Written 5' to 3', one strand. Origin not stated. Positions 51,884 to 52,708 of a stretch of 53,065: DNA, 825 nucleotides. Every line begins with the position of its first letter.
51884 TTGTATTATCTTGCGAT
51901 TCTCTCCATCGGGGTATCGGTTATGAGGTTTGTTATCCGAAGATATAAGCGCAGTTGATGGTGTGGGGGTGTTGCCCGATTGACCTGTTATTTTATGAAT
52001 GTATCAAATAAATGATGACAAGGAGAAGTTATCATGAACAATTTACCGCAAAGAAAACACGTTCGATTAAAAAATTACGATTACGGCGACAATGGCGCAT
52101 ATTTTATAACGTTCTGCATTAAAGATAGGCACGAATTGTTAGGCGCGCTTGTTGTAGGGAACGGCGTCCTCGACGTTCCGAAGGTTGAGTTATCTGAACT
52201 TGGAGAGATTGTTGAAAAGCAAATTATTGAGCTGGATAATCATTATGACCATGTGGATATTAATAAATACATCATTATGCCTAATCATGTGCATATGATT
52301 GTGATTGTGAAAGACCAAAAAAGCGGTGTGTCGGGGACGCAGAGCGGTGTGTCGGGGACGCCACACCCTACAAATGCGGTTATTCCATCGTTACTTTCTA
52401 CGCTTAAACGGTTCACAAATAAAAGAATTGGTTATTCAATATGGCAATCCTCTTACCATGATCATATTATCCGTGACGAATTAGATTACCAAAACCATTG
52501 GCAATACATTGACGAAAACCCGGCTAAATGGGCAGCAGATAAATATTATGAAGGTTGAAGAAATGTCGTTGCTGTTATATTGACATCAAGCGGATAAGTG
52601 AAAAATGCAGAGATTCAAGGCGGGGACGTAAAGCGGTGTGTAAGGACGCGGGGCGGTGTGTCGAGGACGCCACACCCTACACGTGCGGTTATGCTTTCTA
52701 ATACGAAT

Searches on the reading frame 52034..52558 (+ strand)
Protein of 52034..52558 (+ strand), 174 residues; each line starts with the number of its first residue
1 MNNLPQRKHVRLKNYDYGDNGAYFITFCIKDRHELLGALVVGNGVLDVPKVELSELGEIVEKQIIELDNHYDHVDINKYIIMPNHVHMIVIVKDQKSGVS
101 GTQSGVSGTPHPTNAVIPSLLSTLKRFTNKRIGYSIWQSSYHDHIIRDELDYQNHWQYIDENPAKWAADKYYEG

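Call 53: search_protein_families(library=pfam, proteins=[window:52034-52558:+])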
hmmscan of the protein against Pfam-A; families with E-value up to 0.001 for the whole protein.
window:52034-52558:+ (174 aa): 0 families

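Call 54: search_protein_families(library=ncbifam, proteins=[window:52034-52558:+], max_evalue=0.1)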
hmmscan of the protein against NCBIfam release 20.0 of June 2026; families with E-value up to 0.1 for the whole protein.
window:52034-52558:+ (174 aa): 1 family
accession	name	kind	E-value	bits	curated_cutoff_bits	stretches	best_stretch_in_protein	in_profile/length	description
NF047646.1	REP_Tyr_transpos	equivalog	1.5e-17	63.8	80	1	53-165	27-133/146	REP-associated tyrosine transposase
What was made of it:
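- A RAYT-like Y1 gene lies on the same contig at 52034-52558 (NCBIfam NF047646, E = 1.5e-17, call 54).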

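Call 55: search_protein_families(library=pfam, proteins=[window:52034-52558:+], max_evalue=10)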
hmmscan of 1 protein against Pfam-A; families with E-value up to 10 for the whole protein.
window:52034-52558:+ (174 aa): 1 family
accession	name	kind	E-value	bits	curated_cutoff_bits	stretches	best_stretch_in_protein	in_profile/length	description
PF01797.21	Y1_Tnp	-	0.1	13.2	23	1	62-95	30-62/121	Transposase IS200 like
